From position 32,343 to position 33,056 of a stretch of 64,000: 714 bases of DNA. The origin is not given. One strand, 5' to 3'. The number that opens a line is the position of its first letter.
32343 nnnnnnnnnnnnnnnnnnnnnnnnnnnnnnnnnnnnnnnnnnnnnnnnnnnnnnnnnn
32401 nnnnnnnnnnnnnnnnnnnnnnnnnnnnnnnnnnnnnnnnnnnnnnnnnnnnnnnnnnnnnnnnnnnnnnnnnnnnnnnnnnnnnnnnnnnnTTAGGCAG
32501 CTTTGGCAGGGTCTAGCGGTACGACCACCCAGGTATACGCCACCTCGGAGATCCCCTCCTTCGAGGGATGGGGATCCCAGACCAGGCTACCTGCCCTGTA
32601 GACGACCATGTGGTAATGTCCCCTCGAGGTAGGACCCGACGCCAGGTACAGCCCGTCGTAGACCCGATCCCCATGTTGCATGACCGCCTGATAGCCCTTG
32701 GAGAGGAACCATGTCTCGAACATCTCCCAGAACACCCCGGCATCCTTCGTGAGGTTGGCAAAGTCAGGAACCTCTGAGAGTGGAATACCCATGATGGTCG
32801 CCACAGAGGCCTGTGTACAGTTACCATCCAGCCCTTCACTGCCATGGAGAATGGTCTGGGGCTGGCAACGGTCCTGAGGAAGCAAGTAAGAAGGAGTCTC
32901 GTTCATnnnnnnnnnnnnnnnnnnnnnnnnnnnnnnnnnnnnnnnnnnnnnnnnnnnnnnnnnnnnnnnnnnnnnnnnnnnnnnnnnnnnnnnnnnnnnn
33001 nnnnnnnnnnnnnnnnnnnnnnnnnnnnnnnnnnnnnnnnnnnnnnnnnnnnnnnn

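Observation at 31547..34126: vWA(MIDAS)+Calx-beta protein, putative Cys/His peptidase and SPFH/band-7 protein in one co-oriented, coupled block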

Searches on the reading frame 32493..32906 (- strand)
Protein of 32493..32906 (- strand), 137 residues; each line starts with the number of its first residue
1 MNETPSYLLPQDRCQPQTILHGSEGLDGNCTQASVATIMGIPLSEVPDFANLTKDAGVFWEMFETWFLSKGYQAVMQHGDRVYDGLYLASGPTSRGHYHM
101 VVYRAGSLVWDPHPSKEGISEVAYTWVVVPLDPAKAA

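Call 3: search_protein_families(library=pfam, proteins=[window:32493-32906:-], max_evalue=0.1)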
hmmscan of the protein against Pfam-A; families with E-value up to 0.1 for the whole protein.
window:32493-32906:- (137 aa): 0 families

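Call 4: search_protein_families(library=phrogs, proteins=[window:32493-32906:-], max_evalue=0.01)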
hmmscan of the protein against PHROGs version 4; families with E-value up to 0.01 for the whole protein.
window:32493-32906:- (137 aa): 1 family
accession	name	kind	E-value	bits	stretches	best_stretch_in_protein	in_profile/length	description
phrog_5845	-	unknown function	2.4e-31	110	1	13-135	17-151/170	-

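Call 10: search_dna_similar(query=window:32493-32906:-, collection=phages, mode=protein, max_rows=40)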
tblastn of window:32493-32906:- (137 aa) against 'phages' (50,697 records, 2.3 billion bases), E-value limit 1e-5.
Records with a match: 32; places in all: 32; records where one place covers at least 80% of the query: 25.
Best place of each record, by identity: <60% 32.
By first word of the organism name: Caulobacter 8; Pseudomonas 8; Acinetobacter 5; Xanthomonas 4; Arthrobacter 2; uncultured 2; Croceibacter 2; Erwinia 1.
By host as written in the record: Caulobacter vibrioides CB15 6; Pseudomonas putida KT2440 and Paw85 4; - 4; Xanthomonas hortorum pv. vitians CFBP8640 3; Caulobacter crescentus 2; Pseudomonas aeruginosa PAO1 2; Pseudomonas fluorescens SBW25 2; Arthrobacter sp. ATCC 21022 2; and 6 more.
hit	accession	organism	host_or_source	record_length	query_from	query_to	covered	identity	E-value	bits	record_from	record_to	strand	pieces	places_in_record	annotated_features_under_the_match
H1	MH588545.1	Caulobacter phage CcrPW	Caulobacter vibrioides CB15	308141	13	135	90%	44.1%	4e-29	115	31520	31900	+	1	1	hypothetical protein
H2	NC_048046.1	Caulobacter phage CcrPW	Caulobacter vibrioides CB15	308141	13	135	90%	44.1%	4e-29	115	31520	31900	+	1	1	hypothetical protein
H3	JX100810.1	Caulobacter phage CcrColossus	Caulobacter crescentus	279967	13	135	90%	44.1%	5e-28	112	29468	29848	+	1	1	hypothetical protein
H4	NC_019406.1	Caulobacter phage CcrColossus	Caulobacter crescentus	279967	13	135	90%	44.1%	5e-28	112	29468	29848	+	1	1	hypothetical protein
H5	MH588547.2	Caulobacter phage CcrSC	Caulobacter vibrioides CB15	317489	13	135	90%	43.2%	2e-26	108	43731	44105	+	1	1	hypothetical protein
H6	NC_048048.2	Caulobacter phage CcrSC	Caulobacter vibrioides CB15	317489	13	135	90%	43.2%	2e-26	108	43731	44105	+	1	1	hypothetical protein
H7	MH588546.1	Caulobacter phage CcrBL9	Caulobacter vibrioides CB15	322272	13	135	90%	41.6%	3e-26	107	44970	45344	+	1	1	hypothetical protein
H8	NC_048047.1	Caulobacter phage CcrBL9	Caulobacter vibrioides CB15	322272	13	135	90%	41.6%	3e-26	107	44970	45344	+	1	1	hypothetical protein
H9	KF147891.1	Pseudomonas phage PaBG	Pseudomonas aeruginosa PAO1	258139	11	135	91%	39.8%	6e-26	107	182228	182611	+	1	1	hypothetical protein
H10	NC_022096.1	Pseudomonas phage PaBG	Pseudomonas aeruginosa PAO1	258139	11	135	91%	39.8%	6e-26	107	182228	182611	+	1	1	hypothetical protein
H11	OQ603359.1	Erwinia phage Ep032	Erwinia sp. YA1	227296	17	133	85%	41.5%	9e-22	95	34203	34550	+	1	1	record has no annotation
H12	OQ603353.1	Xanthomonas phage Ep026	Xanthomonas sp. Q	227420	17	133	85%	41.5%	9e-22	95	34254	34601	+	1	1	record has no annotation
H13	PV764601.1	Xanthomonas phage PhiXhv-12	Xanthomonas hortorum pv. vitians ...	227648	17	133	85%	40.7%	7e-22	96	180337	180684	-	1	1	hypothetical protein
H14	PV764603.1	Xanthomonas phage PhiXhv-16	Xanthomonas hortorum pv. vitians ...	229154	17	133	85%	40.7%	7e-22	96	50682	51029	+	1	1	hypothetical protein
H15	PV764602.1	Xanthomonas phage PhiXhv-15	Xanthomonas hortorum pv. vitians ...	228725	17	133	85%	40.7%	1e-21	95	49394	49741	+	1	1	hypothetical protein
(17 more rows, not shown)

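Call 13: find_homologous_proteins(query=window:32493-32906:-)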
Query window:32493-32906:- (137 aa): 6 proteins with E <= 0.001 among 9 candidates.
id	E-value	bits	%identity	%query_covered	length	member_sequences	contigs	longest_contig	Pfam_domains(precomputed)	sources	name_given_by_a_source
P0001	1.4e-90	318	100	100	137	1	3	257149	-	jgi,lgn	-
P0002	3.7e-33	132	53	92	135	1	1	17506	-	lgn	-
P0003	3.6e-28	116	49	90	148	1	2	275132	-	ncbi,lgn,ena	-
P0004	4.6e-27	113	48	90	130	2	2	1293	-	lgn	-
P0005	5.9e-26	109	45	91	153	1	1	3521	-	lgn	-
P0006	2.4e-25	107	45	90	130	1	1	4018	-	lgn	-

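Call 14: find_encoding_contigs(protein=P0002, flank=8000, max_places=4)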
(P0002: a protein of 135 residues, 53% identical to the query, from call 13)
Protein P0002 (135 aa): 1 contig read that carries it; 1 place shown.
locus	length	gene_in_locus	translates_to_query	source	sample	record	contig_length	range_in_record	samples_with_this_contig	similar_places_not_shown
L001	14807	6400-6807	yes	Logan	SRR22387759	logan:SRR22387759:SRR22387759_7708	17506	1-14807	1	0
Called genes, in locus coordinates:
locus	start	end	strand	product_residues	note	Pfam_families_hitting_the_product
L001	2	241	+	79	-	?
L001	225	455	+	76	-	-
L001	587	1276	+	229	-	PF05050:Methyltransf_21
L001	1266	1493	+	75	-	-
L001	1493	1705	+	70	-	-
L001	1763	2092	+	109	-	-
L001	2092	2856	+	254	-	-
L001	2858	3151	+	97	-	-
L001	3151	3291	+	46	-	-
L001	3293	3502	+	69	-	-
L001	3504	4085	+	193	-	-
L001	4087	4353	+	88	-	-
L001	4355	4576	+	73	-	-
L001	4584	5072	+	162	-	PF16473:Rv2179c-like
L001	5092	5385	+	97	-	-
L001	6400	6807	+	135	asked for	-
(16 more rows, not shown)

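Call 15: find_encoding_contigs(protein=P0003, flank=8000, max_places=4)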
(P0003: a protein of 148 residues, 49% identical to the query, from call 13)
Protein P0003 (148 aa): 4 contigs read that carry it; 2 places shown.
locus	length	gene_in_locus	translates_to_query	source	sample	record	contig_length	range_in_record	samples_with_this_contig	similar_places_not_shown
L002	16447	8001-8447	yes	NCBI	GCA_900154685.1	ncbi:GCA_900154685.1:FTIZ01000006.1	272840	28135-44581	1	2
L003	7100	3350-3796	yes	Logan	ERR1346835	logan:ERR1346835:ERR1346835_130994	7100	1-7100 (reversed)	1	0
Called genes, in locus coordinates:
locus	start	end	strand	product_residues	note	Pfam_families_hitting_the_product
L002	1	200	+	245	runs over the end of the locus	-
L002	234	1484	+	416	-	PF01743:PolyA_pol, PF12627:PolyA_pol_RNAbd (weak)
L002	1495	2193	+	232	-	PF05050:Methyltransf_21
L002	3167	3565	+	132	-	-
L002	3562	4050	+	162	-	-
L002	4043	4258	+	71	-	-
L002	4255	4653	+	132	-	PF01981:PTH2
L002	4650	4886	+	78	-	-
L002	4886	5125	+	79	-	-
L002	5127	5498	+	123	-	-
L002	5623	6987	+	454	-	-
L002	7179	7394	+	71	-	-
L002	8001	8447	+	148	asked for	-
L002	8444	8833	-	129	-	-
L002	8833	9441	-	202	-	-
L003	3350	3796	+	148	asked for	-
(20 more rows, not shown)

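Call 16: find_encoding_contigs(protein=P0001, flank=3000, max_places=4)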
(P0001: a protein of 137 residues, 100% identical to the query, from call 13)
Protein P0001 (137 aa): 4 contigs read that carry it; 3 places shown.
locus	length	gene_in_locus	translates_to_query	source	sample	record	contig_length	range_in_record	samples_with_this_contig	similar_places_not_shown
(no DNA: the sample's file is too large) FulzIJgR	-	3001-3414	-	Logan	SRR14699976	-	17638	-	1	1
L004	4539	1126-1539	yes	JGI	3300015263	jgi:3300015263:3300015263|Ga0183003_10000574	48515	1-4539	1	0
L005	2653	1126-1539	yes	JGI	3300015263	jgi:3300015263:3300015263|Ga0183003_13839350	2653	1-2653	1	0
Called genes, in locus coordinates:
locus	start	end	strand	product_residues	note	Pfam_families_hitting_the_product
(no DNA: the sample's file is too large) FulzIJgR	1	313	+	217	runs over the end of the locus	-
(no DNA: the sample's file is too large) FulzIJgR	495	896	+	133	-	-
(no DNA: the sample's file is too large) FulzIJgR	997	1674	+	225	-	-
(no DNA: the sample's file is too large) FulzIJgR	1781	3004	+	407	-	PF03160:Calx-beta, PF00092:VWA, PF13519:VWA_2, PF13768:VWA_3 (weak)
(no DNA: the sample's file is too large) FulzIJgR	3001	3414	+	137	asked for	-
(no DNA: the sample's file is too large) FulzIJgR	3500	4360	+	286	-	PF01145:Band_7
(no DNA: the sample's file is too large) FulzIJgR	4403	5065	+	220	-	-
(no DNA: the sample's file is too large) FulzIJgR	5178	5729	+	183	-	-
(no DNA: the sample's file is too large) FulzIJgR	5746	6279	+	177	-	-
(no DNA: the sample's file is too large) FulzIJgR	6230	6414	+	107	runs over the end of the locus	-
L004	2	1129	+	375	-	?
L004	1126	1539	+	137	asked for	-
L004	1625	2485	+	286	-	PF01145:Band_7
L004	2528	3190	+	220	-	-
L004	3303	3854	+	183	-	-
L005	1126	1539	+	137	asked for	-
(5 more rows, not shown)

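Call 19: search_solved_structures(query=A1, max_evalue=10, show_alignments=3)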
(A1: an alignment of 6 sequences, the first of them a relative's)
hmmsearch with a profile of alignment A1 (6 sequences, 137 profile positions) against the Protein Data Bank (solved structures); distinct sequences matched with E-value up to 10: 1.
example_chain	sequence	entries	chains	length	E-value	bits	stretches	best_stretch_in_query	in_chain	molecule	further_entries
4dm4_A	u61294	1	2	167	0.26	14.5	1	45-76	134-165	Cell division control protein 73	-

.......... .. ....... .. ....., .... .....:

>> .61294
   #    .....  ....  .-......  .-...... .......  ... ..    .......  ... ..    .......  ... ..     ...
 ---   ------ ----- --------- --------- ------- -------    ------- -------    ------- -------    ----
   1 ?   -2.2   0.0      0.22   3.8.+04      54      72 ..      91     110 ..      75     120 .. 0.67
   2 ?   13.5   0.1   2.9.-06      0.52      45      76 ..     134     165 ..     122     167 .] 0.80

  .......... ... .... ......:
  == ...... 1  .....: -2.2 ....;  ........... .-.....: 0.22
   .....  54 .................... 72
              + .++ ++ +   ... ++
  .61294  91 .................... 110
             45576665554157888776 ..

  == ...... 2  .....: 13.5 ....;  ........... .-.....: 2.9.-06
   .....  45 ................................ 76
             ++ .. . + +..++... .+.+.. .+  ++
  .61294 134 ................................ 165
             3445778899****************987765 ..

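Call 20: find_homologous_proteins(query=A1, max_evalue=0.01)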
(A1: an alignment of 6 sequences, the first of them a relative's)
Query A1 (6 sequences) (137 aa, profile of the alignment): 248 proteins with E <= 0.01 among 3293 candidates; the best 120 are listed.
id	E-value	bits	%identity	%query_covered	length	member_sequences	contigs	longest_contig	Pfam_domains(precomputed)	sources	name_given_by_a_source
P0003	1.8e-62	227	49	90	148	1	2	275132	-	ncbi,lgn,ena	-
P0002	8.3e-62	225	53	92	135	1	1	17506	-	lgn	-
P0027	9.3e-59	215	45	89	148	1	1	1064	-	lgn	-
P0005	6.5e-58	212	45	91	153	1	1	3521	-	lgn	-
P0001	3.1e-57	210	100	100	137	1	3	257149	-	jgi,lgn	-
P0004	3.5e-55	204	48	90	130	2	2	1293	-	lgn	-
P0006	4.3e-54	200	45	90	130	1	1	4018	-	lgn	-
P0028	4.6e-50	187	45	90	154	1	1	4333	-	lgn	-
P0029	6.5e-49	183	47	90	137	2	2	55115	-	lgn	-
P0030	1.3e-48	182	53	86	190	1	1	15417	-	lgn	-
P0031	1.2e-45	173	50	78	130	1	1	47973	-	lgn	-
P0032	2.3e-45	172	47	92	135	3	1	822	-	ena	-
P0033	3.4e-45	171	50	80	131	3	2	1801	-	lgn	-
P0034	3.8e-45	171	47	76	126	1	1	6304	-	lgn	-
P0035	1.4e-43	166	48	89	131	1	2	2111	-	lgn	-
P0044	3.0e-42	162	45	78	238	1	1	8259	-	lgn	-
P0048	7.7e-42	160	48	88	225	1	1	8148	-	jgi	jgi:hypothetical protein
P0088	2.1e-37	146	44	80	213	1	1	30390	-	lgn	-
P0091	5.4e-37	145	45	86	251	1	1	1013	-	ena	-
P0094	6.8e-37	144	41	95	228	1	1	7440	-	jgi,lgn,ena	-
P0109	6.4e-36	141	42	91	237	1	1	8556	-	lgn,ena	-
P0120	1.3e-34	137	47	86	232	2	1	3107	-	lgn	-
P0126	3.1e-34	136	47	77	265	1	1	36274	-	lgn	-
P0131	6.4e-34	135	38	80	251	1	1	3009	-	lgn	-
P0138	1.8e-33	133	46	86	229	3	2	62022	-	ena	-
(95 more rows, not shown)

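Call 23: search_solved_structures(query=A2, max_evalue=10, show_alignments=3)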
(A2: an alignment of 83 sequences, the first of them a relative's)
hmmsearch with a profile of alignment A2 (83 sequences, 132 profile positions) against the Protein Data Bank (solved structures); distinct sequences matched with E-value up to 10: 0.

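Call 24: get_annotated_region(hit=H9, flank=5000)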
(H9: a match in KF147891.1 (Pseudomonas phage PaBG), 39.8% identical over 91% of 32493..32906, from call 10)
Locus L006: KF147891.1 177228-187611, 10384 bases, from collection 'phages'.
description: Pseudomonas phage PaBG, complete genome.
organism: Pseudomonas phage PaBG (NCBI taxid 1335230)
taxonomy: Viruses; Duplodnaviria; Heunggongvirae; Uroviricota; Caudoviricetes; Baikalvirus; Baikalvirus PaBG
host: Pseudomonas aeruginosa PAO1; source: -; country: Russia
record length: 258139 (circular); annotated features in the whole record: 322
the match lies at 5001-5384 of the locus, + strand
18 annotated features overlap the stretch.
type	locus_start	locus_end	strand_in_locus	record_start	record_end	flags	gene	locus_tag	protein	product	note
CDS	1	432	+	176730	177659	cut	-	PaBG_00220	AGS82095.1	hypothetical protein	-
CDS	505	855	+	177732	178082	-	-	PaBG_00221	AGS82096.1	hypothetical protein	-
CDS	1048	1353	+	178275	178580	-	-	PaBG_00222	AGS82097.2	hypothetical protein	-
CDS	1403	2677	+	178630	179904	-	-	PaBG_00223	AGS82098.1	UDP-glucose LOS-beta-1,4 glucosyltransferase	-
CDS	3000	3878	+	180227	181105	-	-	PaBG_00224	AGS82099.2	hypothetical protein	-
CDS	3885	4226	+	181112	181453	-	-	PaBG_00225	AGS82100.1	hypothetical protein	-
CDS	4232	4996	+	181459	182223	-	-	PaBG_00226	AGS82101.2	putative prohead core protein protease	-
CDS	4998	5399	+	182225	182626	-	-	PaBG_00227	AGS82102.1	hypothetical protein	-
CDS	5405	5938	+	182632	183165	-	-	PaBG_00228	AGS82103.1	putative RNA ligase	putative RNA ligase LigT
CDS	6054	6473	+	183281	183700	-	-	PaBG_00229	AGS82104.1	putative major tail protein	-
CDS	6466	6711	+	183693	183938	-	-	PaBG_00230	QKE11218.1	hypothetical protein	-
CDS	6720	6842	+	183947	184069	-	-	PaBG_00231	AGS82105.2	hypothetical protein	-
CDS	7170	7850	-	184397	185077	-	-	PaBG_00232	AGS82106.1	hypothetical protein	-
CDS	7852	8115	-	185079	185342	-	-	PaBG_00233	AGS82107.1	hypothetical protein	-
CDS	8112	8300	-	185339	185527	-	-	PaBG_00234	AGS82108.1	hypothetical protein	-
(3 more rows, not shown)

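Call 29: predict_structure(alignment_id=A2)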
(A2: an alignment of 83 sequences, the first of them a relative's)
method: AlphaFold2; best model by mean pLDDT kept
length: 137 residues; sequences in the alignment: 83
mean_pLDDT: 94.7   pTM: 0.89
mean pLDDT of the five models: 94.7, 94.4, 93.9, 93.6, 93.5
residues with pLDDT >= 90: 127; 70-90: 4; 50-70: 5; < 50: 1
segments of 3 or more residues with pLDDT < 50: none
pLDDT, mean of each block of 10 residues (from residue 1): 67 96 95 98 98 97 98 97 97 96 97 97 98 92
secondary structure, 60 per line:
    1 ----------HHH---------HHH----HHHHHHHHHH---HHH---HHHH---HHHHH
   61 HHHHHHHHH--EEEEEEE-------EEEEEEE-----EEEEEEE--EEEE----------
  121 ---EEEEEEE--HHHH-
elements in order: H30-39 H49-52 H56-69 E72-78 E86-92 E98-104 E107-110 E124-130 H133-136

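Call 33: search_protein_families(library=padloc, proteins=[window:32493-32906:-], max_evalue=0.01)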
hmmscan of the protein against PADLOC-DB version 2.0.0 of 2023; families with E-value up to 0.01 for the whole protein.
window:32493-32906:- (137 aa): 0 families

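Call 34: search_protein_families(library=ncbifam, proteins=[window:32493-32906:-], max_evalue=0.01)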
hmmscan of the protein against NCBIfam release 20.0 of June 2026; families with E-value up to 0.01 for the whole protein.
window:32493-32906:- (137 aa): 0 families

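Call 36: find_related_loci(query=A2, collection=viral_contigs, flank=6000)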
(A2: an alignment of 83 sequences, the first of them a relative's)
Query A2 (137 aa) in viral_contigs; peptide patterns used: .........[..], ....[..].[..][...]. (x = any residue, [..] = any of these).
350 stretches matched a pattern; 271 encode a relative of the query (tblastn E <= 1e-3); the best 80 are kept; 80 distinct loci.
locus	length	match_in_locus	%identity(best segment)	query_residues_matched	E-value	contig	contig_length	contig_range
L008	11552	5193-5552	52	17-135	8e-34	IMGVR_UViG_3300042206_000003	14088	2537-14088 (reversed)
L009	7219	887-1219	51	24-134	3e-32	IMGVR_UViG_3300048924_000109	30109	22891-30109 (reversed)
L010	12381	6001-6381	44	13-135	2e-32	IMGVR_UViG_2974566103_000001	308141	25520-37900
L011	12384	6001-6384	48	9-136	1e-31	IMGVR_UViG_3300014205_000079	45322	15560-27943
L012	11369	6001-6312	52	28-134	2e-31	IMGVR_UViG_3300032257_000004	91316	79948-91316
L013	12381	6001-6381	44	13-135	2e-31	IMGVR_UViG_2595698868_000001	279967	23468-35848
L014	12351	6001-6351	50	17-134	6e-31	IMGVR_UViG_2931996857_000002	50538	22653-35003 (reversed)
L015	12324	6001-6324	47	28-133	4e-30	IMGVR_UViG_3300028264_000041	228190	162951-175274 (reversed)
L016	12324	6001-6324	47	28-133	4e-30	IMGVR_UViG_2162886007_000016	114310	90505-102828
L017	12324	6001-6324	47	28-133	4e-30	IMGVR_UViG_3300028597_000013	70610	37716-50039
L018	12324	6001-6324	47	28-133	4e-30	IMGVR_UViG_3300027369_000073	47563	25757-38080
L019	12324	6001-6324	47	28-133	4e-30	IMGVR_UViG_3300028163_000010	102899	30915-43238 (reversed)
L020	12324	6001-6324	47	28-133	4e-30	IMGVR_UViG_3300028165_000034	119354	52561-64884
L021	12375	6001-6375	43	13-135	7e-30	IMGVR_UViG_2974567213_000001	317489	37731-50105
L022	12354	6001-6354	48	17-134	4e-30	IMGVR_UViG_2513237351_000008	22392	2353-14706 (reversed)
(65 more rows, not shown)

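Call 42: search_protein_families(library=pfam, alignment_id=A4, max_evalue=0.001)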
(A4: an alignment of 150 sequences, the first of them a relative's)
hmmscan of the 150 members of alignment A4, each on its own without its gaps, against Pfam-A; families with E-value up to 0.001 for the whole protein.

A. member 1, L001:5949-6425:- (158 aa): 0 families

B. families by the number of members that match (of 150 scanned): 29 families (the first 25 are shown)
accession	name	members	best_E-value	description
PF24302.1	DUF7484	2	4.3e-83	Family of unknown function (DUF7484)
PF07068.17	Gp23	1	3.9e-140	Major capsid protein Gp23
PF07505.17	DUF5131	1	1.5e-81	Protein of unknown function (DUF5131)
PF07733.18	DNA_pol3_alpha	1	6.5e-70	Bacterial DNA polymerase III alpha NTPase domain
PF02811.25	PHP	1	1.9e-36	PHP domain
PF17657.6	DNA_pol3_finger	1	1.9e-35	Bacterial DNA polymerase III alpha subunit finger domain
PF14464.11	Prok-JAB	1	1e-29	Prokaryotic homologs of the JAB domain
PF03330.24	DPBB_1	1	2.3e-27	Lytic transglycolase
PF00589.27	Phage_integrase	1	5.3e-21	Phage integrase family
PF01555.25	N6_N4_Mtase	1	2.2e-20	DNA methylase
PF03237.21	Terminase_6N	1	7.4e-18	Terminase large subunit, T4likevirus-type, N-terminal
PF17289.8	Terminase_6C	1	5.4e-16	Terminase RNaseH-like domain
PF23474.1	Acb1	1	2.3e-14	Anti-CBASS protein Acb1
PF13401.12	AAA_22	1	4e-14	AAA domain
PF25612.1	DUF7940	1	4.6e-12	Family of unknown function (DUF7940)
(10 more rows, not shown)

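Call 50: search_protein_families(library=pfam, alignment_id=A2, max_evalue=5)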
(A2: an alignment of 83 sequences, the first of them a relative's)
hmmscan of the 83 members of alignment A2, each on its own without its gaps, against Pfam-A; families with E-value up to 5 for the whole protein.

A. member 1, P0001 (137 aa): 0 families

B. families by the number of members that match (of 83 scanned): 12 families
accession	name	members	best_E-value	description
PF15876.10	DUF4732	8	0.05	Domain of unknown function (DUF4732)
PF02625.21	XdhC_CoxI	2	0.17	XdhC and CoxI family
PF20335.4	DUF6630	1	0.022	Domain of unknown function (DUF6630)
PF21261.3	RRP40_N_mamm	1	0.042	Mammalian exosome complex component RRP40, N-terminal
PF16713.10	EAGR_box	1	0.045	Enriched in aromatic and glycine Residues box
PF12672.12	DUF3793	1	0.1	Protein of unknown function (DUF3793)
PF22764.1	E217_Gp32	1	0.1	Tail fiber protein gp32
PF18944.7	DUF5691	1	0.18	Family of unknown function (DUF5691)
PF01921.24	tRNA-synt_1f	1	0.2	tRNA synthetases class I (K)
PF21134.2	T4_UVSX_C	1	0.24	Bacteriophage T4, Recombination and repair protein, C-terminal domain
PF17183.9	Get5_C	1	0.26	Get5, C-terminal domain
PF01170.24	UPF0020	1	0.31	RMKL-like, methyltransferase domain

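Call 69: search_protein_families(library=pfam, proteins=[P0044, P0048, P0091, P0094, P0109, P0126, P0131, P0138, P0120, P0088], max_evalue=0.01)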
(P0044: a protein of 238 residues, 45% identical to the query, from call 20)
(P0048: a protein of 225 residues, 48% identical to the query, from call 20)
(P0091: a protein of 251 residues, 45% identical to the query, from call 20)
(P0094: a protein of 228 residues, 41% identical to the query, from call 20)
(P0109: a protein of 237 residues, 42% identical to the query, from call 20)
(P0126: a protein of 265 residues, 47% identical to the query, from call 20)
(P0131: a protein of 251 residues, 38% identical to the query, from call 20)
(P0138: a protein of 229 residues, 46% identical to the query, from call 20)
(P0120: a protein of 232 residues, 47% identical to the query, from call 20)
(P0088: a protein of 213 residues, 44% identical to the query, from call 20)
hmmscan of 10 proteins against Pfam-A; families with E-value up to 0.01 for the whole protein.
P0044 (238 aa): 0 families

P0048 (225 aa): 0 families

P0091 (251 aa): 0 families

P0094 (228 aa): 0 families

P0109 (237 aa): 0 families

P0126 (265 aa): 0 families

P0131 (251 aa): 0 families

P0138 (229 aa): 0 families

P0120 (232 aa): 0 families

P0088 (213 aa): 0 families

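Call 77: fold_search(model_id=the predicted structure, library=viral)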
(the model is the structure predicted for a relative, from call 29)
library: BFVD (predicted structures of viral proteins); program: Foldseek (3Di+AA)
matches with E <= 10: 911; with E <= 0.001: 5
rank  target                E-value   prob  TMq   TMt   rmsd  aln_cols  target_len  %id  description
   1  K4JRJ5                1.4e-15  1.00  0.86  0.78   1.7       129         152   43  Uncharacterized protein [Caulobacter phage CcrColossus]
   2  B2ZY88                1.4e-10  1.00  0.78  0.60   2.3       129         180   27  Uncharacterized protein [Ralstonia phage phiRSL1]
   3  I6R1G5                9.0e-10  1.00  0.76  0.53   2.1       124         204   27  (no name in the UniProt tables at hand)
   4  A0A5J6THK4            4.6e-08  1.00  0.73  0.63   4.2       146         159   20  Uncharacterized protein [Mycobacterium phage Lemuria]
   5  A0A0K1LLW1            6.0e-07  1.00  0.73  0.73   3.1       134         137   19  Uncharacterized protein [Caulobacter phage Sansa]
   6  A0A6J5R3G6            5.0e-03  1.00  0.48  0.58   4.1       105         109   22  Uncharacterized protein [uncultured Caudovirales phage]
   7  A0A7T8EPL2            6.8e-03  1.00  0.53  0.54   4.9       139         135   19  Uncharacterized protein [Erwinia phage pEa_SNUABM_5]
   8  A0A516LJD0            9.8e-03  1.00  0.50  0.46   4.2       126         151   15  (no name in the UniProt tables at hand)
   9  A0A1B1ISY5            1.3e-02  1.00  0.46  0.60   5.0       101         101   16  (no name in the UniProt tables at hand)
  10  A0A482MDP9            4.9e-02  0.89  0.47  0.37   6.1       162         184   18  (no name in the UniProt tables at hand)
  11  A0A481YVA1            1.5e-01  0.15  0.20  0.13  13.5       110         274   13  Uncharacterized protein [Marseillevirus LCMAC103]
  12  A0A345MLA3            2.0e-01  0.16  0.23  0.25  12.2        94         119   15  (no name in the UniProt tables at hand)
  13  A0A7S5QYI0            2.3e-01  0.07  0.12  0.19   9.8        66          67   15  (no name in the UniProt tables at hand)
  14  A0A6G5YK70            2.7e-01  0.47  0.28  0.27   4.8        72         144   11  (no name in the UniProt tables at hand)
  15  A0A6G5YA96            2.9e-01  0.41  0.25  0.16   8.5        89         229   10  (no name in the UniProt tables at hand)
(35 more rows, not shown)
